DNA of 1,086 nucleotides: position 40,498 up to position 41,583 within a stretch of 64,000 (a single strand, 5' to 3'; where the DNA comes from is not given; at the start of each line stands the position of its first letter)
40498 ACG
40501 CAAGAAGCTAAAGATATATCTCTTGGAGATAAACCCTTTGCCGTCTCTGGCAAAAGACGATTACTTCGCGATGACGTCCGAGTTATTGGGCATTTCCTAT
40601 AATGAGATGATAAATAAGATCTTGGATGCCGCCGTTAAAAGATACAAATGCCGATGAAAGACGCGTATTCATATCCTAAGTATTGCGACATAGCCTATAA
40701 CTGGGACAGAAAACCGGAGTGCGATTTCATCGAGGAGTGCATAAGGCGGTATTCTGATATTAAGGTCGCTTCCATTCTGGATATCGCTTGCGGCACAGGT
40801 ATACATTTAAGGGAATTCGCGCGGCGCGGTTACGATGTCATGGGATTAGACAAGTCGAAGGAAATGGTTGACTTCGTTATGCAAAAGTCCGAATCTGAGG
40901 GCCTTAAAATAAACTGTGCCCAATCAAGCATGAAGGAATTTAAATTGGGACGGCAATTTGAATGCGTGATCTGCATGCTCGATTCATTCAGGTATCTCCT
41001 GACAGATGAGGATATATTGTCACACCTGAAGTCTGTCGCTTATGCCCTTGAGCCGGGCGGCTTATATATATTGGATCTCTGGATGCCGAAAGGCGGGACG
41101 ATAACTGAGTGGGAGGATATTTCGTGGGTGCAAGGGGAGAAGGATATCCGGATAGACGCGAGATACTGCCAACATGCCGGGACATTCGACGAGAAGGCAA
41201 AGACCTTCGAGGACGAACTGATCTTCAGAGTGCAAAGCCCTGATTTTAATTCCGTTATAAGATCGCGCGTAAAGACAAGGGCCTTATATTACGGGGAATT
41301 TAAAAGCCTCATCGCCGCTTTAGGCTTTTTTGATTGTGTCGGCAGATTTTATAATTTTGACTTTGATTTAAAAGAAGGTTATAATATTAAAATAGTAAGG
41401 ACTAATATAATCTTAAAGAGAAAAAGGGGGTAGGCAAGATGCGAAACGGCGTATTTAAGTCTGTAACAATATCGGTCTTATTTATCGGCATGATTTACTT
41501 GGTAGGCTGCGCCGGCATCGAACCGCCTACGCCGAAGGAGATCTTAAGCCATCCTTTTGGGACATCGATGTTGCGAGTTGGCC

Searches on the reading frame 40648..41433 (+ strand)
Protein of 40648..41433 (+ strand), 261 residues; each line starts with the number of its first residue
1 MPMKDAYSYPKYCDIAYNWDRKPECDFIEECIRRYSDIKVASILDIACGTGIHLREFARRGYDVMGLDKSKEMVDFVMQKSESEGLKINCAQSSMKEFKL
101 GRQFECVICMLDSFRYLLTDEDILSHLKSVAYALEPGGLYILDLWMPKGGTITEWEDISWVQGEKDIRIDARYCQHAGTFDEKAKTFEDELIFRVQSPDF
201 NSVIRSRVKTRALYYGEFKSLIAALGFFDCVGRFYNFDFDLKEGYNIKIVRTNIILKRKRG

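Call 83: search_protein_families(library=pfam, proteins=[window:40648-41433:+], max_evalue=0.00001)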
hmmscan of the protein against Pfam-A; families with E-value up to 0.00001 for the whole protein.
window:40648-41433:+ (261 aa): 6 families
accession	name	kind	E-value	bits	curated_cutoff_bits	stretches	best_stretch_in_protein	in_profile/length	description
PF13649.12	Methyltransf_25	-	8.7e-18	65.3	27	1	43-138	1-97/97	Methyltransferase domain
PF08241.18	Methyltransf_11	-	7.6e-12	46.1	21.2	1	44-141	1-94/95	Methyltransferase domain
PF13489.12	Methyltransf_23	-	4.2e-08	33.5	27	1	32-145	13-119/164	Methyltransferase domain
PF13847.12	Methyltransf_31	-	1.5e-07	31.6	27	1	42-142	6-109/145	Methyltransferase domain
PF08242.18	Methyltransf_12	-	2.8e-07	31.6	30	1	44-139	1-97/98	Methyltransferase domain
PF03848.20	TehB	-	6.5e-07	29.4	20.4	1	38-138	29-128/193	Tellurite resistance protein TehB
